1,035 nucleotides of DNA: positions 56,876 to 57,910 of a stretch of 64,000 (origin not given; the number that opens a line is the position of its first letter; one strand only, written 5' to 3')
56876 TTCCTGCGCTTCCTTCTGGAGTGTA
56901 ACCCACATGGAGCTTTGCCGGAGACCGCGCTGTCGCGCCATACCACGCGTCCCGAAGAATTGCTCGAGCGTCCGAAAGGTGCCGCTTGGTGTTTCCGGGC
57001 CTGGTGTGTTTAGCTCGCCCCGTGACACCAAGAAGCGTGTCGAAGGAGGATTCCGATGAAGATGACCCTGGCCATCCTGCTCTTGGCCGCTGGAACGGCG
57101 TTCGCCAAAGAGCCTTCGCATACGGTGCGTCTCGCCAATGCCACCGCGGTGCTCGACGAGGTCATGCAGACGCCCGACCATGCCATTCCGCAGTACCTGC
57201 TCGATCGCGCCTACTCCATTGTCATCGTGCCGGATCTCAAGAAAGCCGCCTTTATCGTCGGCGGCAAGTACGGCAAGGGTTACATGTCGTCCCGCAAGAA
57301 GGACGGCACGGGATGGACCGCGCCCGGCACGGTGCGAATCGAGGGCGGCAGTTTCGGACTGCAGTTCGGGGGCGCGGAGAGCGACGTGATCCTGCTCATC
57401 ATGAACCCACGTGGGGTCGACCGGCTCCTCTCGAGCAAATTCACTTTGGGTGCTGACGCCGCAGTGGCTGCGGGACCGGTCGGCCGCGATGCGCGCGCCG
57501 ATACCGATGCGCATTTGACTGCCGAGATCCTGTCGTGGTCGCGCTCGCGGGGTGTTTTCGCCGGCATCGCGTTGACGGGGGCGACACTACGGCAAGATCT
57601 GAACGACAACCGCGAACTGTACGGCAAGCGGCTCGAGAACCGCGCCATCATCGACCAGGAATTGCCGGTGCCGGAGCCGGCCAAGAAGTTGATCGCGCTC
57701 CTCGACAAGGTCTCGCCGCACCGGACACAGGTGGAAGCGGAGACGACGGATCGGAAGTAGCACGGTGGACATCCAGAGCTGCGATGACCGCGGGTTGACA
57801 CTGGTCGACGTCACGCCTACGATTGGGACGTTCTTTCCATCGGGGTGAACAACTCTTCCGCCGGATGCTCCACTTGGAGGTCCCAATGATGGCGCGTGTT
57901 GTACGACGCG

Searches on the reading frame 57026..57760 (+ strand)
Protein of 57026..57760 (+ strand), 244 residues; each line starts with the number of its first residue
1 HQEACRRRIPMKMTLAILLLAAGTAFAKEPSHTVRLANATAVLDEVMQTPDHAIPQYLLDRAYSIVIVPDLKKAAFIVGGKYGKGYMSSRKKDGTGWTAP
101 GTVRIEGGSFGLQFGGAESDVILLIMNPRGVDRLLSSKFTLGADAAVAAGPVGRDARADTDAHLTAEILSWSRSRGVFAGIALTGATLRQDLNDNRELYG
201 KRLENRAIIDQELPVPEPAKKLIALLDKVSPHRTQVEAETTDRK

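Call 28: search_protein_families(library=pfam, proteins=[window:57026-57760:+], max_evalue=0.001)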
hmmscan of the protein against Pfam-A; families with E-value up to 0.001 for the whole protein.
window:57026-57760:+ (244 aa): 2 families
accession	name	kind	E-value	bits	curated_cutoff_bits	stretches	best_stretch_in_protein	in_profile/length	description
PF04366.17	Ysc84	-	2.5e-34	118.2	25.1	1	107-228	2-126/127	Las17-binding protein actin regulator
PF06577.17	EipA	-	0.00014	22.2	30.8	1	72-157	46-124/160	Envelope integrity protein A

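Call 65: search_protein_families(library=ncbifam, proteins=[window:57053-57757:+], max_evalue=0.01)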
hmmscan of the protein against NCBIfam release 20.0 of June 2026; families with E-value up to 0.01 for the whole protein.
window:57053-57757:+ (235 aa): 1 family
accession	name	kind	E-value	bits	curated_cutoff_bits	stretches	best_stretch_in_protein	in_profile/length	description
NF049970.1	lipo_BPSL1445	equivalog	9.6e-16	57.9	200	1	47-178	62-188/194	BPSL1445 family SYLF domain-containing lipoprotein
